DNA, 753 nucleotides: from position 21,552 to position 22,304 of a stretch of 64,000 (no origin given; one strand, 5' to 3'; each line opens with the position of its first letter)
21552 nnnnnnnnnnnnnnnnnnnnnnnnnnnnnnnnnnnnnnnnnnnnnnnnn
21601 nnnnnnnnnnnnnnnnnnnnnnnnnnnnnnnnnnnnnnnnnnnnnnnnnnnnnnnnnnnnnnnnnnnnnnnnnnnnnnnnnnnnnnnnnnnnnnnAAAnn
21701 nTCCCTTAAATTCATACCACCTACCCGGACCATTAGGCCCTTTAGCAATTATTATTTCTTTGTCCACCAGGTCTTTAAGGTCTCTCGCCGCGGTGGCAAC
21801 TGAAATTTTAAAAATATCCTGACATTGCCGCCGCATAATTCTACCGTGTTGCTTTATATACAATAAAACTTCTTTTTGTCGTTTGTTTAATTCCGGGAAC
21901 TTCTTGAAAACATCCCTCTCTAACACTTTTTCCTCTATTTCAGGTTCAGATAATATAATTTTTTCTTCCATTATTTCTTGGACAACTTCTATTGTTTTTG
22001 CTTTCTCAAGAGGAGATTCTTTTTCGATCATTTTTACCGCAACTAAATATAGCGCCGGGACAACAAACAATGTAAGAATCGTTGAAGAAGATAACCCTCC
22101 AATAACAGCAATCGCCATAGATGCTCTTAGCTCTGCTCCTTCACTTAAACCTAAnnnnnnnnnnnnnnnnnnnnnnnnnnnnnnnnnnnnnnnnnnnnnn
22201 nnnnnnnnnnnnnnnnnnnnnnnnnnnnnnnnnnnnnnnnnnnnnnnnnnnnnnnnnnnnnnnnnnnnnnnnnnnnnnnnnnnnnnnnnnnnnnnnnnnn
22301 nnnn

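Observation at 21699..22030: RND permease with a fused C-terminal winged-helix-like domain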

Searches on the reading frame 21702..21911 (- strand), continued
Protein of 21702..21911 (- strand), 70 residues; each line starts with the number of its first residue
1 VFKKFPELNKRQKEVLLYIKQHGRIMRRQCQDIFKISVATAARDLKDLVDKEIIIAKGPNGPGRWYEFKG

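Call 86: search_protein_families(library=pfam, alignment_id=A1, max_evalue=0.001)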
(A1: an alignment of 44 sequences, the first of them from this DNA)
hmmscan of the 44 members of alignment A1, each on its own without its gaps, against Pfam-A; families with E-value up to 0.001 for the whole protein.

A. member 1, seq(70 aa): 1 family
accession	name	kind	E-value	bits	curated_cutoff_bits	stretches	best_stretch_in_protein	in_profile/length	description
PF08220.18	HTH_DeoR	-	3.5e-06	27.1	21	1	11-55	1-45/57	DeoR-like helix-turn-helix domain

B. families by the number of members that match (of 44 scanned): 17 families
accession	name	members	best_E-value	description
PF08220.18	HTH_DeoR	43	1.2e-10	DeoR-like helix-turn-helix domain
PF13412.12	HTH_24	26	1.9e-11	Winged helix-turn-helix DNA-binding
PF08279.18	HTH_11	24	6.6e-10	HTH domain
PF01047.28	MarR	9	3.3e-06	MarR family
PF13545.12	HTH_Crp_2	7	3.3e-06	Crp-like helix-turn-helix domain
PF25213.1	HVO_A0261_N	7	6.9e-06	HVO_A0261 N-terminal domain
PF12802.13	MarR_2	6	3.9e-05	MarR family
PF12840.13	HTH_20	4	4.8e-05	Helix-turn-helix domain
PF25212.1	HVO_A0114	3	0.00024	HVO_A0114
PF19187.6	HTH_PafC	2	2.5e-05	PafC helix-turn-helix domain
PF01325.25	Fe_dep_repress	2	0.00013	Iron dependent repressor, N-terminal DNA binding domain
PF01022.26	HTH_5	2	0.00029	Bacterial regulatory protein, arsR family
PF13518.12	HTH_28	1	0.00031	Helix-turn-helix domain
PF13404.12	HTH_AsnC-type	1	0.00035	AsnC-type helix-turn-helix domain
PF01726.22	LexA_DNA_bind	1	0.00037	LexA DNA binding domain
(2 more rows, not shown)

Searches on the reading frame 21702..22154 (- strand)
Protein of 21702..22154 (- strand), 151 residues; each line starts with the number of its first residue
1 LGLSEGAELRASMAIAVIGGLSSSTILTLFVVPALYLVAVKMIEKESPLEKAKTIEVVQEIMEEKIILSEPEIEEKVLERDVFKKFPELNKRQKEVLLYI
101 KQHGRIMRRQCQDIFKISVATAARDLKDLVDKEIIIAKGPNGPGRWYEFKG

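Call 91: predict_structure(alignment_id=A2)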
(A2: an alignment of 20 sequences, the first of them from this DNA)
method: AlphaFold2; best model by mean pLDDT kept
length: 151 residues; sequences in the alignment: 20
mean_pLDDT: 78.3   pTM: 0.45
mean pLDDT of the five models: 78.3, 78.0, 77.3, 76.3, 76.2
residues with pLDDT >= 90: 78; 70-90: 25; 50-70: 21; < 50: 27
segments of 3 or more residues with pLDDT < 50: 48-73
pLDDT, mean of each block of 10 residues (from residue 1): 61 87 94 93 66 45 41 54 77 92 93 93 94 94 90 67
secondary structure, 60 per line:
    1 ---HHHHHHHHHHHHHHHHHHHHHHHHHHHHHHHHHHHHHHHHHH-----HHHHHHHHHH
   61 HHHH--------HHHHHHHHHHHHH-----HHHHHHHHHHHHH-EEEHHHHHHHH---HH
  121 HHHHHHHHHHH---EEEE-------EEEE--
elements in order: H4-45 H51-64 H73-85 H91-103 E105-107 H108-115 H119-131 E135-138 E146-149
